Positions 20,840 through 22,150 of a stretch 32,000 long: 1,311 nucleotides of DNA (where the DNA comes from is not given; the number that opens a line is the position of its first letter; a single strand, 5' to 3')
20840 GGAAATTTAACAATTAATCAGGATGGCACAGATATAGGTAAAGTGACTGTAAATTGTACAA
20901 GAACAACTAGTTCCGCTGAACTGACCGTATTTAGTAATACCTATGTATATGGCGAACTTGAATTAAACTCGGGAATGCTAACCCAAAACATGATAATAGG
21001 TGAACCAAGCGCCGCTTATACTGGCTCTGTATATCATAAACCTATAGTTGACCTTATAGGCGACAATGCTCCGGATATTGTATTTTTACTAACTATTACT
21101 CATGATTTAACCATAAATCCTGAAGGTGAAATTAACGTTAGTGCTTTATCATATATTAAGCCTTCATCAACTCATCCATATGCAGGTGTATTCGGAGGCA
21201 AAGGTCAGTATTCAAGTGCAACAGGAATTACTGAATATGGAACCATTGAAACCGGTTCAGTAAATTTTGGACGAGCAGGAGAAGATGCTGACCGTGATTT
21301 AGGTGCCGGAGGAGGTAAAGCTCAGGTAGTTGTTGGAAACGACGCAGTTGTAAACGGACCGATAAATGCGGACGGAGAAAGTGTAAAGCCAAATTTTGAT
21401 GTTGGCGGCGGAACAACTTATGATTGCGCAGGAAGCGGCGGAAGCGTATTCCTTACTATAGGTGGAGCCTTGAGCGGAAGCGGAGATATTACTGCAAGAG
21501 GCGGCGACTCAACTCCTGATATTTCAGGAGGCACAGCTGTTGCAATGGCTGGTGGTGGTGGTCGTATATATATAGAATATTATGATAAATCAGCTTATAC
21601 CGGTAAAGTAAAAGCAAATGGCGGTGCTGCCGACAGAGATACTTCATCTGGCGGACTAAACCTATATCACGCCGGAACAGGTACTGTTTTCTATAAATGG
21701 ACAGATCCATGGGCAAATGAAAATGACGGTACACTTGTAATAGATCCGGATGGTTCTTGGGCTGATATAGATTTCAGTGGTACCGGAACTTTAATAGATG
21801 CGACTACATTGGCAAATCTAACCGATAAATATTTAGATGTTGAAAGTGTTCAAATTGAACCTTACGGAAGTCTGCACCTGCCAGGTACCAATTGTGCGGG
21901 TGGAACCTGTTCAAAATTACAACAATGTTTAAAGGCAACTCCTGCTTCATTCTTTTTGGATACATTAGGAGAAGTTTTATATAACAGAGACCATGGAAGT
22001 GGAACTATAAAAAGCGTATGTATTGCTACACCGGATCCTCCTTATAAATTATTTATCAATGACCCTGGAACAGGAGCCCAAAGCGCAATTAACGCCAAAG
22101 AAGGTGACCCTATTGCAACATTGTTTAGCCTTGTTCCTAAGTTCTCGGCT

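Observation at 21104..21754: Conserved glycine-rich cassette shared by the giant paralogs and not assignable to a family I know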

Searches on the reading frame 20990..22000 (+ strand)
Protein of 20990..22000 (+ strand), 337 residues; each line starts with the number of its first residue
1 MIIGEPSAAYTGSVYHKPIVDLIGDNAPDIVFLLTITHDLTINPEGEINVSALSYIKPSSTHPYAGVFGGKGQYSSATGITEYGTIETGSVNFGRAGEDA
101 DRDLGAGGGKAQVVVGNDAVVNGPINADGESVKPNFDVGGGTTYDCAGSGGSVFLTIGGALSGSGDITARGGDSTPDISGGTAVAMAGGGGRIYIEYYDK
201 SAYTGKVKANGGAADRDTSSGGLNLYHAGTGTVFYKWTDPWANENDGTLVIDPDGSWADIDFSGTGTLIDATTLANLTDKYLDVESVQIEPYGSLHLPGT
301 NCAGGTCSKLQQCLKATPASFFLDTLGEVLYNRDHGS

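Call 23: predict_structure(protein=window:20990-22000:+)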
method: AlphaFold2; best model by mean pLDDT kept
length: 337 residues; sequences in the alignment: 1
mean_pLDDT: 32.4   pTM: 0.23
mean pLDDT of the five models: 32.4, 28.6, 26.0, 25.6, 25.4
residues with pLDDT >= 90: 0; 70-90: 0; 50-70: 0; < 50: 337
segments of 3 or more residues with pLDDT < 50: 1-337
pLDDT, mean of each block of 10 residues (from residue 1): 31 33 31 38 41 33 30 29 25 26 26 26 27 32 36 34 37 33 30 36 28 25 28 34 35 32 30 36 34 32 37 37 42 38
secondary structure, 60 per line:
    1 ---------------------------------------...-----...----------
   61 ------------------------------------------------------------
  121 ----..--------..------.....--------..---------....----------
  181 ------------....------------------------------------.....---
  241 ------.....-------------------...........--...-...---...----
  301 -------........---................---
elements in order: E40-42 E48-50 E143-147 E167-170 E193-196 E233-237 E247-251 H271-281 E288-290 E294-296 H308-315 H319-334
